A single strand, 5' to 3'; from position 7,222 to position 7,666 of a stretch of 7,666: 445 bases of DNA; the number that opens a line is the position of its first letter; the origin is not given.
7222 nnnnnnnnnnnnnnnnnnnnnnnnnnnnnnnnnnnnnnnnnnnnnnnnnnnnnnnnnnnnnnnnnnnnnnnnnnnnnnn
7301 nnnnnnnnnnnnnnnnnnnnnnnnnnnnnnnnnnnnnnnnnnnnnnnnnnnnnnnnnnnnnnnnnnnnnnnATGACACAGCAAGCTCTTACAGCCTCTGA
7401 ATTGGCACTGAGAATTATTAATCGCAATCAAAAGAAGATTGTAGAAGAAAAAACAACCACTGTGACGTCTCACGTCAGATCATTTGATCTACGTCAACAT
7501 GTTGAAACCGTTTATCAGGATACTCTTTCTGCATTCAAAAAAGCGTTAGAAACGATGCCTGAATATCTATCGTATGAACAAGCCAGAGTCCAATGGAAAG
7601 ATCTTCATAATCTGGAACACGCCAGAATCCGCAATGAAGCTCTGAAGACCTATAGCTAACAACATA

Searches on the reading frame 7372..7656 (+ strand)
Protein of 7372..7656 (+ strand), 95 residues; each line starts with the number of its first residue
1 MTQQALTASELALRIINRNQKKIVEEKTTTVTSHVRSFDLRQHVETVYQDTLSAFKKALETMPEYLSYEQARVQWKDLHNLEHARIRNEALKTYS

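Call 7: search_protein_families(library=pfam, proteins=[window:7372-7656:+], max_evalue=1)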
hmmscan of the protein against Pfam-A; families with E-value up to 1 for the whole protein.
window:7372-7656:+ (95 aa): 1 family
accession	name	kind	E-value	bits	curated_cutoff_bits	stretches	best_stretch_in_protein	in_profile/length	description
PF00573.27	Ribosomal_L4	-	0.053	13.6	25.8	1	7-93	99-186/190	Ribosomal protein L4/L1 family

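Call 12: find_encoding_contigs(protein=window:7372-7656:+, flank=10000, max_places=10)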
Protein window:7372-7656:+ (95 aa): no gene with exactly this product is on record in the collection.

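Call 13: find_homologous_proteins(query=window:7372-7656:+, max_evalue=0.001)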
Query window:7372-7656:+ (95 aa): 4 proteins with E <= 0.001 among 8 candidates.
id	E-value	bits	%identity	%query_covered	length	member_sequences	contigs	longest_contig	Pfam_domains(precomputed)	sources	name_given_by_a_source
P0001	5.7e-52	191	98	100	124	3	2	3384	-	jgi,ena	jgi:hypothetical protein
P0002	7.3e-44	165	83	100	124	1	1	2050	-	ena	-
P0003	1.2e-25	107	59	100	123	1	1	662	-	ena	-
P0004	1.7e-23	100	56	100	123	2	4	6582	-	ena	-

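Call 16: find_encoding_contigs(protein=P0001, flank=10000, max_places=10)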
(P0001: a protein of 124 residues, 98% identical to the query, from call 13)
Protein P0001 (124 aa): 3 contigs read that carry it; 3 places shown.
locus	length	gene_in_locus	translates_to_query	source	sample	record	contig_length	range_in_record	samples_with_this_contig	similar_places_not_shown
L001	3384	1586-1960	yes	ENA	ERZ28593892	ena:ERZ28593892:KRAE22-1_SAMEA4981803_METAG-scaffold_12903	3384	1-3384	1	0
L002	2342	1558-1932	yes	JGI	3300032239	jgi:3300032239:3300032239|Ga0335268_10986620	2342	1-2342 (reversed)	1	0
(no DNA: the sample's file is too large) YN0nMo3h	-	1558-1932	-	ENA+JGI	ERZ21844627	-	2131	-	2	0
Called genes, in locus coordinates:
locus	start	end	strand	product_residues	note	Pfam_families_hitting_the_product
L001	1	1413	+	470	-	?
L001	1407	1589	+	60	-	-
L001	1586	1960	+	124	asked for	-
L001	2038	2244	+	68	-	-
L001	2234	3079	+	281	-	PF13479:AAA_24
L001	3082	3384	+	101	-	?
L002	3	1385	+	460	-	?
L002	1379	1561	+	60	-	-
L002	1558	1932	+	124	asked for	-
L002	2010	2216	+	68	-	-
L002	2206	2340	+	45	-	?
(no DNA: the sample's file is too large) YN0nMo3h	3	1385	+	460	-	?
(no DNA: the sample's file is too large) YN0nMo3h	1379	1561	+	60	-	-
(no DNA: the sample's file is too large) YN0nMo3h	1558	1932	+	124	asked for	-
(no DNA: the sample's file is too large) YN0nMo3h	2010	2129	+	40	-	?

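Call 17: find_encoding_contigs(protein=P0002, flank=10000, max_places=10)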
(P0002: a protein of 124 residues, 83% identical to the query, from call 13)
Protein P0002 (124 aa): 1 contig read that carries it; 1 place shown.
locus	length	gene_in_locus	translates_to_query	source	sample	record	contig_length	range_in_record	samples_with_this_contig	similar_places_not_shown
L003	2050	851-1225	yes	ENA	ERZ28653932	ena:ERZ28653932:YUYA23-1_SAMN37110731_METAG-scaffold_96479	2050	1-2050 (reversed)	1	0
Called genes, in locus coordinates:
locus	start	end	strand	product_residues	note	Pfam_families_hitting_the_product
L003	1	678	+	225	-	?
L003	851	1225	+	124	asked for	-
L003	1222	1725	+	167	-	-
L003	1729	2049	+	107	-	?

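Call 18: find_encoding_contigs(protein=P0004, flank=10000, max_places=10)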
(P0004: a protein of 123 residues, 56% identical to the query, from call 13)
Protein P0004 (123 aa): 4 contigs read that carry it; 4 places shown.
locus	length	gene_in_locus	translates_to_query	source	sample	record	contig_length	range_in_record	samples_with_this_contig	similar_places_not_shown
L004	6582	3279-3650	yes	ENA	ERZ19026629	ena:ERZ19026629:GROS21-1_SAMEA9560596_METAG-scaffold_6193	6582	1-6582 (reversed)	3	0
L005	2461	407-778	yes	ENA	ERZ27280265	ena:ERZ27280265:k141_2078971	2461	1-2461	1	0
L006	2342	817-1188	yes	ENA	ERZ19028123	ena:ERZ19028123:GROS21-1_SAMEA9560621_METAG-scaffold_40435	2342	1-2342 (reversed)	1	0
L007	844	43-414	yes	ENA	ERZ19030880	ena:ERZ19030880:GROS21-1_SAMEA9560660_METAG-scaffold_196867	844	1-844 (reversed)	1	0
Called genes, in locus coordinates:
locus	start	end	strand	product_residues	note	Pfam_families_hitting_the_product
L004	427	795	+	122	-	PF12728:HTH_17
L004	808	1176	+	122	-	-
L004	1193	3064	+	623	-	PF08707:PriCT_2, PF13481:AAA_25, PF13384:HTH_23 (faint)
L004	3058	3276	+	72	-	-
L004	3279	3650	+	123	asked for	-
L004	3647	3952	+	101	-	-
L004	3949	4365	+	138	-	-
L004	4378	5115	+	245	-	PF03837:RecT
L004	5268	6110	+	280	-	PF25209:Phage_capsid_4 (weak)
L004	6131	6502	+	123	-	-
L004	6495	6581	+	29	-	?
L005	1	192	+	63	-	?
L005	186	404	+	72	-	-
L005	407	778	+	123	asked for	-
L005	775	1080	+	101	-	-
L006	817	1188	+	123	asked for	-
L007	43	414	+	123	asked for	-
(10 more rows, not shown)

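Call 27: find_related_loci(query=A1, collection=viral_contigs, flank=6000)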
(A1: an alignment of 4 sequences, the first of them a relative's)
Query A1 (124 aa) in viral_contigs; peptide patterns used: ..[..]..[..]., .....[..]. (x = any residue, [..] = any of these).
48 stretches matched a pattern, but none encodes a relative of the query by tblastn (E <= 1e-3).

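Call 28: find_related_loci(query=A1, collection=genome_contigs, flank=10000)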
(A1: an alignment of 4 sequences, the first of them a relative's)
Query A1 (124 aa) in genome_contigs; peptide patterns used: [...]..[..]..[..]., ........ (x = any residue, [..] = any of these).
74 stretches matched a pattern, but none encodes a relative of the query by tblastn (E <= 1e-3).

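Call 29: find_related_loci(query=A1, collection=metagenome_contigs, flank=10000)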
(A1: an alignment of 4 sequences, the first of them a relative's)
Query A1 (124 aa) in metagenome_contigs; peptide patterns used: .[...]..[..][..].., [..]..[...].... (x = any residue, [..] = any of these).
600 stretches matched a pattern (row limit reached: there are more); 1 encode a relative of the query (tblastn E <= 1e-3); 1 distinct loci.
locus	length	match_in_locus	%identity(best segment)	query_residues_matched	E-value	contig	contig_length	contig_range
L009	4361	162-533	59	1-124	1e-48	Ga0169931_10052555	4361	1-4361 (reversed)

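Call 31: find_encoding_contigs(protein=P0003, flank=10000)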
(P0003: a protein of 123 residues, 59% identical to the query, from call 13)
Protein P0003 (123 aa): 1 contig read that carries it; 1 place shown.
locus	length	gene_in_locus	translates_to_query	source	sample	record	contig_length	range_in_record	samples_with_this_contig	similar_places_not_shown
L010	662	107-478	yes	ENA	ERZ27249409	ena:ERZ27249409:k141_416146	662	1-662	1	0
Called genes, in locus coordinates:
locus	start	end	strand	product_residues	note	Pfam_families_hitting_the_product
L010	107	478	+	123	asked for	-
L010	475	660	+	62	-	?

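Call 33: search_protein_families(library=pfam, proteins=[L004:1163-3061:+, L001:1-1410:+, L004:427-792:+, L004:808-1173:+], max_evalue=0.1)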
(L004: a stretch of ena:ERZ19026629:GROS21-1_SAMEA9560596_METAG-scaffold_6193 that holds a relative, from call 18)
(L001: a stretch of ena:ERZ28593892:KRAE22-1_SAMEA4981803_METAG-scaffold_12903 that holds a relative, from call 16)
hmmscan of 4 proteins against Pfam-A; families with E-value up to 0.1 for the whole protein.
L004:1163-3061:+ (633 aa): 15 families
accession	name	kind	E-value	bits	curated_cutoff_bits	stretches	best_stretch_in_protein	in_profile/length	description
PF13481.12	AAA_25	-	6.2e-29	101.4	27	1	344-520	14-194/195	AAA domain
PF08707.16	PriCT_2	-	7.8e-19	68.3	22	1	243-317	4-77/77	Primase C terminal 2 (PriCT-2)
PF13384.12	HTH_23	-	1.4e-05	25.2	24.6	1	595-631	9-46/50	Homeodomain-like domain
PF13518.12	HTH_28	-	0.00012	22.5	25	1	595-630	4-40/52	Helix-turn-helix domain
PF13412.12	HTH_24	-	0.00059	19.8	21.9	1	602-627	16-41/48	Winged helix-turn-helix DNA-binding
PF13936.12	HTH_38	-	0.0022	18.1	27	1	586-626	3-43/44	Helix-turn-helix domain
PF06745.19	ATPase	-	0.0036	17.1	26.6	0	349-541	5-190/231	KaiC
PF13730.12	HTH_36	-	0.0042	17.3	25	1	605-628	27-50/55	Helix-turn-helix domain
PF02796.21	HTH_7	-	0.0048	17.4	23.8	1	587-617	5-35/45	Helix-turn-helix domain of resolvase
PF13551.12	HTH_29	-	0.0074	16.8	28.1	1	595-628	3-37/64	Winged helix-turn helix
PF13479.12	AAA_24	-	0.0077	16.5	27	1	366-484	5-79/195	AAA domain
PF09339.16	HTH_IclR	-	0.0099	16.1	22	1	597-628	12-43/52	IclR helix-turn-helix domain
PF19610.4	DUF6115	-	0.01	16.6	27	1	586-621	93-128/134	Family of unknown function (DUF6115)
PF25787.1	HTH_SB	-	0.025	14.8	43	1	586-628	5-47/53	Sleeping Beauty transposase HTH domain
PF03796.21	DnaB_C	-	0.082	12.7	27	0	364-424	20-69/255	DnaB-like helicase C terminal domain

L001:1-1410:+ (470 aa): 22 families
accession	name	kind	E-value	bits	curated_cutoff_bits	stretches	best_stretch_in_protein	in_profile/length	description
PF13481.12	AAA_25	-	3.6e-30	105.5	27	1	174-351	12-194/195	AAA domain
PF08707.16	PriCT_2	-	1.3e-20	73.9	22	1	74-149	3-77/77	Primase C terminal 2 (PriCT-2)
PF13384.12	HTH_23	-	1e-05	25.6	24.6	1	426-462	9-45/50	Homeodomain-like domain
PF13518.12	HTH_28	-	2.9e-05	24.5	25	1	426-462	4-40/52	Helix-turn-helix domain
PF02796.21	HTH_7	-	4.6e-05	23.9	23.8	1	422-456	9-43/45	Helix-turn-helix domain of resolvase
PF13551.12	HTH_29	-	0.00062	20.2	28.1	1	426-462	3-40/64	Winged helix-turn helix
PF09339.16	HTH_IclR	-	0.00089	19.4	22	1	431-459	15-43/52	IclR helix-turn-helix domain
PF13936.12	HTH_38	-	0.0009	19.4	27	1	418-457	4-43/44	Helix-turn-helix domain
PF13730.12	HTH_36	-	0.0033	17.6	25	1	430-462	17-53/55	Helix-turn-helix domain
PF13412.12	HTH_24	-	0.0035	17.3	21.9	1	434-462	17-45/48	Winged helix-turn-helix DNA-binding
PF13479.12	AAA_24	-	0.0046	17.3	27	1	199-315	6-79/195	AAA domain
PF25787.1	HTH_SB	-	0.0054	16.9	43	1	417-458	5-46/53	Sleeping Beauty transposase HTH domain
PF01978.25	TrmB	-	0.0068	16.7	25.6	1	432-462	20-50/68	Sugar-specific transcriptional regulator TrmB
PF14493.12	HTH_40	-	0.0093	16.7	27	0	428-463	6-41/89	Helix-turn-helix domain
PF24034.1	DUF7343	-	0.011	16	27.6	1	434-463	18-47/62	Domain of unknown function (DUF7343)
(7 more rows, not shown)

L004:427-792:+ (122 aa): 2 families
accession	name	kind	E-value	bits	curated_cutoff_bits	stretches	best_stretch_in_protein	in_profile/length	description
PF12728.13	HTH_17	-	1.2e-08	35.5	27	1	44-93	2-50/51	Helix-turn-helix domain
PF10350.15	DUF2428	-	0.0075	16.1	27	1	31-68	78-115/259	THADA/TRM732, DUF2428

L004:808-1173:+ (122 aa): 0 families

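Call 41: find_related_loci(query=A2, collection=viral_contigs, flank=4000)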
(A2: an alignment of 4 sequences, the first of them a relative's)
Query A2 (633 aa) in viral_contigs; peptide patterns used: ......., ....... (x = any residue, [..] = any of these).
70 stretches matched a pattern; 1 encode a relative of the query (tblastn E <= 1e-3); 1 distinct loci.
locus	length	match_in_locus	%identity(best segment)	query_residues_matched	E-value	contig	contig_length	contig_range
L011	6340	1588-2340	47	332-585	3e-75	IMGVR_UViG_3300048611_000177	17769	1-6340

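Call 42: find_related_loci(query=A2, collection=genome_contigs, flank=6000)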
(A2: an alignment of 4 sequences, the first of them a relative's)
Query A2 (633 aa) in genome_contigs; peptide patterns used: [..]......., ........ (x = any residue, [..] = any of these).
51 stretches matched a pattern; 1 encode a relative of the query (tblastn E <= 1e-3); 1 distinct loci.
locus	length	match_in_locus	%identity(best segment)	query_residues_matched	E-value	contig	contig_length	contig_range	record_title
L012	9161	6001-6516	25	334-518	2e-6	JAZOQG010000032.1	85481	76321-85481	MAG: Clostridia bacterium isolate T1900045569_YK20190263.MAGScoT_cleanbin_000010 SGB_7961_k141_3438460, whole genome sho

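Call 45: find_homologous_proteins(query=L004:1163-3061:+, max_evalue=1e-20)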
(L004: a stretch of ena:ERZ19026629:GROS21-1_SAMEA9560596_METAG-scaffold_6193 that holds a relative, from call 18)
Query L004:1163-3061:+ (633 aa): 320 proteins with E <= 1e-20 among 8000 candidates; the best 120 are listed.
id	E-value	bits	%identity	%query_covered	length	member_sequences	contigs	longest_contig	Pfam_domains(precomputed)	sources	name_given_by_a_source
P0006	0.0e+0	1089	76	98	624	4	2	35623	PF08707.17,PF13481.13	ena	-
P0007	0.0e+0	1071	76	98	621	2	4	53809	PF08707.17,PF13481.13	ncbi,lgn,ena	-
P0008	0.0e+0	1064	100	74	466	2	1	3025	PF13384.13,PF08707.17,PF13481.13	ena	-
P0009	0.0e+0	1061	75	98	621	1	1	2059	PF08707.17,PF13481.13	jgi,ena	jgi:KaiC/GvpD/RAD55 family RecA-like ATPase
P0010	0.0e+0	1039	75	96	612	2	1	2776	PF08707.17,PF13481.13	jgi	-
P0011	0.0e+0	1027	72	98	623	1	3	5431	PF08707.17,PF08281.19,PF13481.13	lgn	-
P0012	3.0e-285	966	68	98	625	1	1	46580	PF13384.13,PF08707.17,PF02796.22,PF08281.19,PF13481.13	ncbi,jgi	jgi:KaiC/GvpD/RAD55 family RecA-like ATPase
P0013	6.5e-282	955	69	98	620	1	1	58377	PF08707.17,PF13481.13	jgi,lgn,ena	jgi:KaiC/GvpD/RAD55 family RecA-like ATPase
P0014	2.9e-259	880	63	98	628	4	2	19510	PF08707.17,PF13481.13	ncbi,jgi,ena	jgi:putative DNA primase/helicase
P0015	8.8e-258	875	57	60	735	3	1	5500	PF08707.17,PF13481.13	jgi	-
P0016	3.3e-219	748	56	98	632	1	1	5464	PF08707.17,PF13481.13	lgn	-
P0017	3.3e-204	698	67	73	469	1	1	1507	PF08707.17,PF13481.13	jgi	jgi:KaiC/GvpD/RAD55 family RecA-like ATPase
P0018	3.2e-193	662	73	65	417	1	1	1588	PF21476.5,PF13384.13,PF08707.17,PF08281.19,PF13481.13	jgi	jgi:putative DNA primase/helicase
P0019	2.2e-177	610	48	97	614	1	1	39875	PF08707.17,PF13481.13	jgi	jgi:hypothetical protein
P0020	1.7e-175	604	49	92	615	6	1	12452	PF08707.17,PF13481.13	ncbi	-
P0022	5.7e-148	513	42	97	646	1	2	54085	PF13384.13,PF08707.17,PF13481.13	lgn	-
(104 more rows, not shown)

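Call 46: find_encoding_contigs(protein=P0007, flank=10000, max_places=2)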
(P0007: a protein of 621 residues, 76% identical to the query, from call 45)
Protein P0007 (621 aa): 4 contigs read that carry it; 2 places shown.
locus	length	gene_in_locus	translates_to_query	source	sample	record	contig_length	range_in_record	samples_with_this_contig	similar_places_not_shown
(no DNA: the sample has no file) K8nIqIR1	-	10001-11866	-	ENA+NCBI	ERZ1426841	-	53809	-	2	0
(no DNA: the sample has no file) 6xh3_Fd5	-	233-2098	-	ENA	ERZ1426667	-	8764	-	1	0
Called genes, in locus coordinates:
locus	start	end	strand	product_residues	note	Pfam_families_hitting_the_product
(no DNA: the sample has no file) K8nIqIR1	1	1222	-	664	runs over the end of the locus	-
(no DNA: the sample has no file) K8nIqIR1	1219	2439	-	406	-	-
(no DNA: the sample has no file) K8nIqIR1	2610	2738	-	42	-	-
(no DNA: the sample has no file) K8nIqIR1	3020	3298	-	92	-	-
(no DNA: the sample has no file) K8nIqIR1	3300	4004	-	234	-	PF00126:HTH_1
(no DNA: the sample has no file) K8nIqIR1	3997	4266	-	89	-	-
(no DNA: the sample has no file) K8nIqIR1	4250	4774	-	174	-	-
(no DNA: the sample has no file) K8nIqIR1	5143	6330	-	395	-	PF13356:Arm-DNA-bind_3, PF14659:Phage_int_SAM_3, PF00589:Phage_integrase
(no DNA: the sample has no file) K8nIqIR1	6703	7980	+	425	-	PF07690:MFS_1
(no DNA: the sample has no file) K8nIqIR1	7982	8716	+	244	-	-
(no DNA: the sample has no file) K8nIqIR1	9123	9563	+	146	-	-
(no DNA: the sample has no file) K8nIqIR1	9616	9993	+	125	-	-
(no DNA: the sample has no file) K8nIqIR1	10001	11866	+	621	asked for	PF08707:PriCT_2, PF13481:AAA_25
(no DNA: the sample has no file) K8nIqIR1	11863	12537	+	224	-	-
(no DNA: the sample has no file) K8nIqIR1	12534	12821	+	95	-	-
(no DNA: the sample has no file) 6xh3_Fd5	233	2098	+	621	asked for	PF08707:PriCT_2, PF13481:AAA_25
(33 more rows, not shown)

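Call 47: find_encoding_contigs(protein=P0012, flank=10000, max_places=1)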
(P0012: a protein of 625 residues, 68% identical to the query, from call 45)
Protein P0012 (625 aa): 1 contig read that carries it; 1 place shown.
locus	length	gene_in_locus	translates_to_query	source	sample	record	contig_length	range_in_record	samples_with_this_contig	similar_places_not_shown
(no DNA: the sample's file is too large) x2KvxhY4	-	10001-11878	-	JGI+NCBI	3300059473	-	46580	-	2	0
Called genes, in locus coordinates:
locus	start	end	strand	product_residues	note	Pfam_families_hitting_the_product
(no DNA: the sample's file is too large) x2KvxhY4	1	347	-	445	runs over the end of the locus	PF07690:MFS_1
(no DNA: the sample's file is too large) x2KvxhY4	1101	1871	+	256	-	PF00106:adh_short, PF08659:KR, PF13561:adh_short_C2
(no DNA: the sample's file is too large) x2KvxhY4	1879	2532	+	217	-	PF00730:HhH-GPD, PF00633:HHH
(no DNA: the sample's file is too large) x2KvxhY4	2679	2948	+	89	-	-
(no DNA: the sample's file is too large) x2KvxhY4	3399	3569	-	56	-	-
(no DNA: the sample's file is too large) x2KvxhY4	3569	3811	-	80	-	-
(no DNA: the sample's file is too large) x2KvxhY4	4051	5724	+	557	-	PF00383:dCMP_cyt_deam_1, PF14437:MafB19-deam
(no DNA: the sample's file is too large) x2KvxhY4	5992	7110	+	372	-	PF13343:SBP_bac_6 (weak)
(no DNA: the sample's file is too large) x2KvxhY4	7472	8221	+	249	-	-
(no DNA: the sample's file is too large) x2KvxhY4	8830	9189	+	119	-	-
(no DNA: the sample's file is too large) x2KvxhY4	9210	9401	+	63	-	-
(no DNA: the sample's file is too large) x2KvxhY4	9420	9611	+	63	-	-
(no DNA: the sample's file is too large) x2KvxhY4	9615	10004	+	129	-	-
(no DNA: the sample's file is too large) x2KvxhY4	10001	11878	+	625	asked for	PF08707:PriCT_2, PF13481:AAA_25, PF02796:HTH_7 (faint), PF08281:Sigma70_r4_2 (faint), PF13384:HTH_23 (weak)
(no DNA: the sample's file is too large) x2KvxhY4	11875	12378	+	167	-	-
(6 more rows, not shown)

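Call 48: find_encoding_contigs(protein=P0014, flank=10000, max_places=1)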
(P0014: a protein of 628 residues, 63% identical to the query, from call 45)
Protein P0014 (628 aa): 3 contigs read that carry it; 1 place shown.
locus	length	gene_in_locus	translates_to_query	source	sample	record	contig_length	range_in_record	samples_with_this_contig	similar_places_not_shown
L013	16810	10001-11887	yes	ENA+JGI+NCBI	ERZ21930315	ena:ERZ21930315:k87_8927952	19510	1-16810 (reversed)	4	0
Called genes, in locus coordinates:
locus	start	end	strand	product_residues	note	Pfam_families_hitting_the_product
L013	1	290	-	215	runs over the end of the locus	PF02581:TMP-TENI, PF04481:DUF561 (faint)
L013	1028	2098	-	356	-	PF01734:Patatin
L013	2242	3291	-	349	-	PF02618:YceG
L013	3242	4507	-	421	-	PF00109:ketoacyl-synt, PF02801:Ketoacyl-synt_C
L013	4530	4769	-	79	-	PF14573:PP-binding_2 (weak), PF00550:PP-binding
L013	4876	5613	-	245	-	PF00106:adh_short, PF08659:KR, PF13460:NAD_binding_10 (weak), PF13561:adh_short_C2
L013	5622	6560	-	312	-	PF00698:Acyl_transf_1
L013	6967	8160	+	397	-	PF13356:Arm-DNA-bind_3 (weak), PF00589:Phage_integrase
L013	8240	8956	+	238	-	-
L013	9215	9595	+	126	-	-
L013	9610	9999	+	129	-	-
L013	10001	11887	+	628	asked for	PF08707:PriCT_2, PF13481:AAA_25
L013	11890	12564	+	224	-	-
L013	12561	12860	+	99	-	-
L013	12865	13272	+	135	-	-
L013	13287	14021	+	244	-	PF03837:RecT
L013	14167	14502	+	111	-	-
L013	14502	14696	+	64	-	-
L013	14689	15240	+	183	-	PF13338:AbiEi_4 (faint)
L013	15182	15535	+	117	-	-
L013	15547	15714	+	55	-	-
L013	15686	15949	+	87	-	-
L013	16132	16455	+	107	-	-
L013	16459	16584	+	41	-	-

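Call 52: find_encoding_contigs(protein=P0013, flank=10000, max_places=1)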
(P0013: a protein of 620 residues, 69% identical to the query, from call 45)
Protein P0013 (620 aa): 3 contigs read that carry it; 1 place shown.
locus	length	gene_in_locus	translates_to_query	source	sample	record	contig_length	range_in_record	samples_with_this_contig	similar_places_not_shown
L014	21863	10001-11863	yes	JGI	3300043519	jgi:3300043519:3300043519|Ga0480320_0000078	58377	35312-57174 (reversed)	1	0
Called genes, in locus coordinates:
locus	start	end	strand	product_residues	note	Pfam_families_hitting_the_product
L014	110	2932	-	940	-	-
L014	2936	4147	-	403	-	-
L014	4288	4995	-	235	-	PF00126:HTH_1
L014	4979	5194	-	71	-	-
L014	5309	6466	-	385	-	PF13356:Arm-DNA-bind_3, PF14659:Phage_int_SAM_3 (weak), PF00589:Phage_integrase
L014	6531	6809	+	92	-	-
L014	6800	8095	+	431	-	PF07690:MFS_1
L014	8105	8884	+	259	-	-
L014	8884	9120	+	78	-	-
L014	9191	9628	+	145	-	PF12728:HTH_17 (weak)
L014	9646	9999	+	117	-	-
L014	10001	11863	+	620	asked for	PF08707:PriCT_2, PF13481:AAA_25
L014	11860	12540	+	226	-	-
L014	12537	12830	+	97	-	-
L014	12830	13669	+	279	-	PF13479:AAA_24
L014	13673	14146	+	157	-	-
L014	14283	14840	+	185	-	-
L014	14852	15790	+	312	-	PF00145:DNA_methylase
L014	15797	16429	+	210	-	-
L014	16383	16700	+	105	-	-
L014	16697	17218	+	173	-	PF00959:Phage_lysozyme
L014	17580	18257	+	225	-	PF12762:DDE_Tnp_IS1595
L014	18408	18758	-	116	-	-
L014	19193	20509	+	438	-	-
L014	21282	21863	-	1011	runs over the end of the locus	PF16592:Cas9_REC (weak), PF13395:HNH_4, PF18541:RuvC_III, PF22702:Cas9_RuvC (weak)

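Call 53: find_encoding_contigs(protein=P0022, flank=10000, max_places=1)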
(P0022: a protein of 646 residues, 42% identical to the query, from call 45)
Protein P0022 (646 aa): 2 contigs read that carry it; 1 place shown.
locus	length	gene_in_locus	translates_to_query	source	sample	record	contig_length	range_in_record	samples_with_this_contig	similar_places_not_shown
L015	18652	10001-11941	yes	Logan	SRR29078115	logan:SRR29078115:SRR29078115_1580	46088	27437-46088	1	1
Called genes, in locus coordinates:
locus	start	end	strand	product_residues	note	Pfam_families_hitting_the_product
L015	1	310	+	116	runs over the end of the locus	-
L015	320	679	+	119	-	PF01710:HTH_Tnp_IS630 (weak)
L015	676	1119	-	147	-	-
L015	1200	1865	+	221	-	PF13505:OMP_b-brl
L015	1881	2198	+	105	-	-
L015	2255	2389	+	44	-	-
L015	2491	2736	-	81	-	-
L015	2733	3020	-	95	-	-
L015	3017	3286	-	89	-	-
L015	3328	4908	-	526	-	-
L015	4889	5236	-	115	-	-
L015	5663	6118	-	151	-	PF14311:DUF4379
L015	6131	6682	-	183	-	-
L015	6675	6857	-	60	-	-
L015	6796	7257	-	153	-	PF14311:DUF4379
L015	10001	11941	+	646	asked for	PF08707:PriCT_2, PF13481:AAA_25, PF13384:HTH_23 (weak)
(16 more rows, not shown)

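Call 73: search_solved_structures(query=L004:1163-3061:+, max_evalue=0.01)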
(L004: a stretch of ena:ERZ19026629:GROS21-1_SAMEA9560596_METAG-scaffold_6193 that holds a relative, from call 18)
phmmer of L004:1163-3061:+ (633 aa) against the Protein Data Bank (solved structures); distinct sequences matched with E-value up to 0.01: 1.
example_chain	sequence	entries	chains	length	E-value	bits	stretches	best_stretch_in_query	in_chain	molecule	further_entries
1g8y_A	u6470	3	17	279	3.8e-06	29.1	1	344-528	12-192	REGULATORY PROTEIN REPA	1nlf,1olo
